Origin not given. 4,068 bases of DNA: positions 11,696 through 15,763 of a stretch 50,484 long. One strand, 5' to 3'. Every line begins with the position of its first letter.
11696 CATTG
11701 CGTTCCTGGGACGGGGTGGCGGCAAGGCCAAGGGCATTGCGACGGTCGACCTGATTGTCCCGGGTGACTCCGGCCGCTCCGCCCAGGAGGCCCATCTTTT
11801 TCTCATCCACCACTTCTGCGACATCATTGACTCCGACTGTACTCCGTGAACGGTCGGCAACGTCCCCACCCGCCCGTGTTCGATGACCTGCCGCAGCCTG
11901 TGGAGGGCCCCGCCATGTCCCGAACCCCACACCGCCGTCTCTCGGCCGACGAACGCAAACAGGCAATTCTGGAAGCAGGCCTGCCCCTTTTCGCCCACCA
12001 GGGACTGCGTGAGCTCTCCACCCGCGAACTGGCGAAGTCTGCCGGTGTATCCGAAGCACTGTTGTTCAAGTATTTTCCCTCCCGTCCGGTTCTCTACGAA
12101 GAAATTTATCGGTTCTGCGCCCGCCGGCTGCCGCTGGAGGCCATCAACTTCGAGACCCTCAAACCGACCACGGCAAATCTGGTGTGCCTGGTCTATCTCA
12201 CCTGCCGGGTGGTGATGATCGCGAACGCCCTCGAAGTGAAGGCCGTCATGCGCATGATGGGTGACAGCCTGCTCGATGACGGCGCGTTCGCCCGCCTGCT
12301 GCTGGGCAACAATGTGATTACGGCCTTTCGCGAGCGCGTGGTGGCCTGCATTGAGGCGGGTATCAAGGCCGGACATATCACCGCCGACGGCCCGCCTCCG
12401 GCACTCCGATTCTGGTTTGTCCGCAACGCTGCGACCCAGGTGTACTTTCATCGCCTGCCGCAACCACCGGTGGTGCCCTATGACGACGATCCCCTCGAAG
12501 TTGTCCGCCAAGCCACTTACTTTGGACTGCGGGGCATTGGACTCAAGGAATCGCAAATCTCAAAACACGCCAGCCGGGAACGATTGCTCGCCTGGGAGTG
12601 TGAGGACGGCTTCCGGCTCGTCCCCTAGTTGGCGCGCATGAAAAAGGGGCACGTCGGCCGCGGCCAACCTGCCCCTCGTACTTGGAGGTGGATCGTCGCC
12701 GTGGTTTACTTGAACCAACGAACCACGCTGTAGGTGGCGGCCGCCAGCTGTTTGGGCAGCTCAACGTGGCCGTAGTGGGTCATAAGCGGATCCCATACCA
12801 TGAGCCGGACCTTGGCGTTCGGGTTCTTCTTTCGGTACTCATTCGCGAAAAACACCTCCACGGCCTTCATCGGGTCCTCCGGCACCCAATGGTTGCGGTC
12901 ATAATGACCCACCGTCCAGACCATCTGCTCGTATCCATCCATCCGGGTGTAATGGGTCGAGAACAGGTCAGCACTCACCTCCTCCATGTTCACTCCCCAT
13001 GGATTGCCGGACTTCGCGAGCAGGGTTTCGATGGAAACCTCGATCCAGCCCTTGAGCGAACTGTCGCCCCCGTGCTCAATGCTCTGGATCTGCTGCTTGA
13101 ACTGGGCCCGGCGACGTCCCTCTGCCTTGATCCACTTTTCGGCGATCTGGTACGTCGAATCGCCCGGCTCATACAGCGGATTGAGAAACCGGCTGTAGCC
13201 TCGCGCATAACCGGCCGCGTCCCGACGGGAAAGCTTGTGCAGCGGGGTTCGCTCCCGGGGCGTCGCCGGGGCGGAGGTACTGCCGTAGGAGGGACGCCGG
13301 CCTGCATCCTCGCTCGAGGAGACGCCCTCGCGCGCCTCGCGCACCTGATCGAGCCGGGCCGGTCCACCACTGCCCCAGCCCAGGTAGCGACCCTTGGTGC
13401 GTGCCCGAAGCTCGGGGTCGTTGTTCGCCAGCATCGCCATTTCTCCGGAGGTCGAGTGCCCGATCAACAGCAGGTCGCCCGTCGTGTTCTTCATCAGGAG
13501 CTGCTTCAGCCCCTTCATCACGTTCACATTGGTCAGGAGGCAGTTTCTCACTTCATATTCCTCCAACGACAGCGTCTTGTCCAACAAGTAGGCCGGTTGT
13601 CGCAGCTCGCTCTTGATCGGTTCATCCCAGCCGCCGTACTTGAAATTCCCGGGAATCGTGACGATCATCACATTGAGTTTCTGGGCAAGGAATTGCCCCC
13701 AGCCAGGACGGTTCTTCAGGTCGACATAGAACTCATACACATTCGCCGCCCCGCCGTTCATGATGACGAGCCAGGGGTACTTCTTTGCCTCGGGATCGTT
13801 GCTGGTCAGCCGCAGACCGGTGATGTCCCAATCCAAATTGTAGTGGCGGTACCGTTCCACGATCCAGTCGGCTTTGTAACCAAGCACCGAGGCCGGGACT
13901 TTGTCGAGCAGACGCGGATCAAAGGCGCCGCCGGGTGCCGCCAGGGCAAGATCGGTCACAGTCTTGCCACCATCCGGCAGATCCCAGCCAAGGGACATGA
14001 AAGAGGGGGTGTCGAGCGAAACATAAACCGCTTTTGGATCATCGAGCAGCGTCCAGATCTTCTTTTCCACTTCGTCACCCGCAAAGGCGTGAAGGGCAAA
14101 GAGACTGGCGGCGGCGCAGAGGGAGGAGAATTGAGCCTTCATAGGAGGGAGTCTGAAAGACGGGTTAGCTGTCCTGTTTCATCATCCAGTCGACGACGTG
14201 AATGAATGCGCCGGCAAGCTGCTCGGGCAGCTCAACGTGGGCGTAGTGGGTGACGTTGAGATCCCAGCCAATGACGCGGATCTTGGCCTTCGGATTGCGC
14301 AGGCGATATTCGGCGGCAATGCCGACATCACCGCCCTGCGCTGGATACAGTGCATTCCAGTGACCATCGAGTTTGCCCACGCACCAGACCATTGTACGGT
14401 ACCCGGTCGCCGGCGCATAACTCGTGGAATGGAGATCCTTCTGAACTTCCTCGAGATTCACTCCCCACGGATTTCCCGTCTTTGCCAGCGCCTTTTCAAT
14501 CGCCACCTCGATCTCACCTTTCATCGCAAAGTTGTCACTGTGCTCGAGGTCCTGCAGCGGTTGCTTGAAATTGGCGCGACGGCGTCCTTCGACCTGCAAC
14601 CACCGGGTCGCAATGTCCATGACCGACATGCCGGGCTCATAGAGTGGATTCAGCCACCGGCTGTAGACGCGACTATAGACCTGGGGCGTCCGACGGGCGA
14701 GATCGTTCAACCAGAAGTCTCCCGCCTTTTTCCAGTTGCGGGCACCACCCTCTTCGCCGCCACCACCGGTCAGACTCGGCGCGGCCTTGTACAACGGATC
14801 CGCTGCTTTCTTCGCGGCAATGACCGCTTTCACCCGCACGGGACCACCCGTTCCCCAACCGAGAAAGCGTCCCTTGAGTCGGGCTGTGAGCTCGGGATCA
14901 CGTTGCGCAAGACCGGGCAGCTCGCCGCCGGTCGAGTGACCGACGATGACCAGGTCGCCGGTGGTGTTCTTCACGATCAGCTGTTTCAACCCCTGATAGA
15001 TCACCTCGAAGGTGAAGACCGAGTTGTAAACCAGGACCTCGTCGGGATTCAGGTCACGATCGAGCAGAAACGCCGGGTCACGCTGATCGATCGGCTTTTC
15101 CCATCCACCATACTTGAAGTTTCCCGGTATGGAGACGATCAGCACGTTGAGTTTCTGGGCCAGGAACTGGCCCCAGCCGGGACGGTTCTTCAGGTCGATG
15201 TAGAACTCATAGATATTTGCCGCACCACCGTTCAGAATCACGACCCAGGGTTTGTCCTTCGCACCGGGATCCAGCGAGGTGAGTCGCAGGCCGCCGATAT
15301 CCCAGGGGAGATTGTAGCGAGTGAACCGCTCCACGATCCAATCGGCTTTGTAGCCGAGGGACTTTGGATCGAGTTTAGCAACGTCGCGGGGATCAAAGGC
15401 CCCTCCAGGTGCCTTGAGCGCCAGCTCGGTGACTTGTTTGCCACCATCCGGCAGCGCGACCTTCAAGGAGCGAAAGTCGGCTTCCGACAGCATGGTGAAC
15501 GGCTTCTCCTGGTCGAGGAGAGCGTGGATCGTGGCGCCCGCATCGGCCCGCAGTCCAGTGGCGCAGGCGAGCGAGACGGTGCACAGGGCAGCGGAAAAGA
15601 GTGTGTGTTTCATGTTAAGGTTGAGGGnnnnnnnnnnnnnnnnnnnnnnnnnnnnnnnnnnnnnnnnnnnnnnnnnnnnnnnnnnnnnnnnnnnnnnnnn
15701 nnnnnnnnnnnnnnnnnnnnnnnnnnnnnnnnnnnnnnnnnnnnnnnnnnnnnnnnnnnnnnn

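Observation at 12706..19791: Operon of a FhuA-like TonB-dependent receptor plus three tandem paralogs of an unplaced secreted Ser-hydrolase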

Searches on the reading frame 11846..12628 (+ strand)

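Call 3: search_protein_families(library=pfam, proteins=[window:11846-12628:+], max_evalue=1)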
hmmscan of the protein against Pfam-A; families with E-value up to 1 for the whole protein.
window:11846-12628:+ (260 aa): 1 family
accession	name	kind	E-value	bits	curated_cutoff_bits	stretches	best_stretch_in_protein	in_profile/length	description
PF00440.29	TetR_N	-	9.5e-13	48.2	24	1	41-87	1-47/47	Bacterial regulatory proteins, tetR family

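Call 4: search_protein_families(library=ncbifam, proteins=[window:11846-12628:+], max_evalue=1)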
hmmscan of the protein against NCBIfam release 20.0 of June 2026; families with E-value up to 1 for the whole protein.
window:11846-12628:+ (260 aa): 23 families
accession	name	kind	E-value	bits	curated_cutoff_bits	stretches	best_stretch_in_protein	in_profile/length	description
NF040929.1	quorum_TF_HapR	equivalog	5.1e-08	32.9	350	1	25-95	4-74/200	LuxR/HapR/OpaR family quorum-sensing transcriptional regulator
TIGR03613.1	RutR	equivalog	1.1e-07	31.9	368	1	32-181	4-147/202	pyrimidine utilization regulatory protein R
NF007015.0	PRK09480.1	equivalog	1.6e-07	31.1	120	1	31-92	5-66/197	nucleoid occlusion factor SlmA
NF011584.0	PRK15008.1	equivalog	3.5e-07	30.3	230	1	27-89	9-71/212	HTH-type transcriptional regulator RutR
NF007949.0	PRK10668.1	equivalog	1.9e-06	27.5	271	1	33-96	8-71/216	multidrug efflux transporter transcriptional repressor AcrR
NF053731.1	TransRegFasRMycb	equivalog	3.4e-06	27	330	1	30-90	5-65/199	HTH-type transcriptional activator FasR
TIGR03384.1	betaine_BetI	equivalog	4.5e-06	26.5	201.3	1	35-96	7-68/189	choline-binding transcriptional repressor BetI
TIGR03968.1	mycofact_TetR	equivalog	6.9e-06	25.8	224.9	1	37-80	10-53/190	mycofactocin system transcriptional regulator MftR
NF001978.0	PRK00767.1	equivalog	2.1e-05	24.4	118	1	37-95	10-68/197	transcriptional regulator BetI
NF037937.1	septum_RefZ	equivalog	7.2e-05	22.8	180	1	38-87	1-50/195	forespore capture DNA-binding protein RefZ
NF050111.1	TransRegSACE7040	equivalog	0.0002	21.4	250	1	36-94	1-59/186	SACE_7040 family transcriptional regulator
NF033703.1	transcr_KstR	equivalog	0.0007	19.2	280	1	35-80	6-51/185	cholesterol catabolism transcriptional regulator KstR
NF051852.1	efflux_TF_MtrR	exception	0.0026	17.6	280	1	34-89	8-63/205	multidrug efflux system transcriptional repressor MtrR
NF011572.0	PRK14996.1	equivalog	0.0032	17.4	144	1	32-85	4-57/192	TetR family transcriptional regulator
NF010319.1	PRK13756.1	equivalog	0.0042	17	265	1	38-85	4-51/199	tetracycline resistance transcriptional repressor TetR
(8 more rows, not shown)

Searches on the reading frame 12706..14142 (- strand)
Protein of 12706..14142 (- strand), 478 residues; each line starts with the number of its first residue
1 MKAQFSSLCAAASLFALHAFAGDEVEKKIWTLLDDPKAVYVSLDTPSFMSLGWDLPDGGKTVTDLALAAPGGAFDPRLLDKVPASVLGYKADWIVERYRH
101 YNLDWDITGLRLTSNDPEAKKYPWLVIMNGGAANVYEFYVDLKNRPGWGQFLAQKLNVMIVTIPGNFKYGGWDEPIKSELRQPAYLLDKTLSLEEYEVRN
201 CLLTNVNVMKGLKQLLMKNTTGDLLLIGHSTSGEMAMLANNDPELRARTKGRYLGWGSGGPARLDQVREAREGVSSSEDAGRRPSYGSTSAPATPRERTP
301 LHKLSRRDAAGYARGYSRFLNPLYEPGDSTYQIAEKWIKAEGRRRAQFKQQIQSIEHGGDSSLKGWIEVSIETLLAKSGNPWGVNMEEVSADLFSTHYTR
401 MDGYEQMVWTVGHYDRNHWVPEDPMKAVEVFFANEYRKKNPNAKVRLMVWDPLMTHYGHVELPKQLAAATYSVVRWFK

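Call 3: search_protein_families(library=pfam, proteins=[window:12706-14142:-], max_evalue=1)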
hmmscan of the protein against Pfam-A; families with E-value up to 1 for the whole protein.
window:12706-14142:- (478 aa): 2 families
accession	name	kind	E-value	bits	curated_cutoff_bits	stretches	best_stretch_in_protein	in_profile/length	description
PF01764.32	Lipase_3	-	0.062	13.6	22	1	191-242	32-83/140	Lipase (class 3)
PF04270.18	Strep_his_triad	-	0.25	11.8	27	1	409-438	22-51/52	Streptococcal histidine triad protein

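Call 4: search_protein_families(library=ncbifam, proteins=[window:12706-14142:-], max_evalue=1)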
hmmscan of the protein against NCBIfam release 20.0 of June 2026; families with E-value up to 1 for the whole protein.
window:12706-14142:- (478 aa): 0 families

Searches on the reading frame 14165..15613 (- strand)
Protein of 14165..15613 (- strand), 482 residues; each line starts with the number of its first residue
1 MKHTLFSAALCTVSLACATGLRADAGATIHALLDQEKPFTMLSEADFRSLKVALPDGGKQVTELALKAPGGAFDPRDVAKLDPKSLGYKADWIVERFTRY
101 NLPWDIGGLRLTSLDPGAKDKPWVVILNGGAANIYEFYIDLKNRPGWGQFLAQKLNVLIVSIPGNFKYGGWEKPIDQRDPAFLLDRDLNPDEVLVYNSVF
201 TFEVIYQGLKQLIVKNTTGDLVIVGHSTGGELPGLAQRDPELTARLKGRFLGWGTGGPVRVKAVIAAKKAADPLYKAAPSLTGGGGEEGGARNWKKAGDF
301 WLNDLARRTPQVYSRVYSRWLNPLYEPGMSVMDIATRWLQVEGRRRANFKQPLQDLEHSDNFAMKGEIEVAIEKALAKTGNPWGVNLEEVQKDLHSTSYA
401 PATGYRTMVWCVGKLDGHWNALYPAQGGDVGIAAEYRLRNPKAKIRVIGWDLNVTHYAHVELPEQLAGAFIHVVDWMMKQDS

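Call 3: search_protein_families(library=pfam, proteins=[window:14165-15613:-], max_evalue=1)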
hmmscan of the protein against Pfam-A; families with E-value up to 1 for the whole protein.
window:14165-15613:- (482 aa): 2 families
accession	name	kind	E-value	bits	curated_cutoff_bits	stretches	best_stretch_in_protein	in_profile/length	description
PF12697.13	Abhydrolase_6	-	0.00078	20.6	26.3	1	124-323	1-146/217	Alpha/beta hydrolase family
PF01764.32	Lipase_3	-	0.084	13.2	22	1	205-235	49-79/140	Lipase (class 3)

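Call 4: search_protein_families(library=ncbifam, proteins=[window:14165-15613:-], max_evalue=1)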
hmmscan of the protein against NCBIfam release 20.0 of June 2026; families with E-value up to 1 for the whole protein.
window:14165-15613:- (482 aa): 0 families
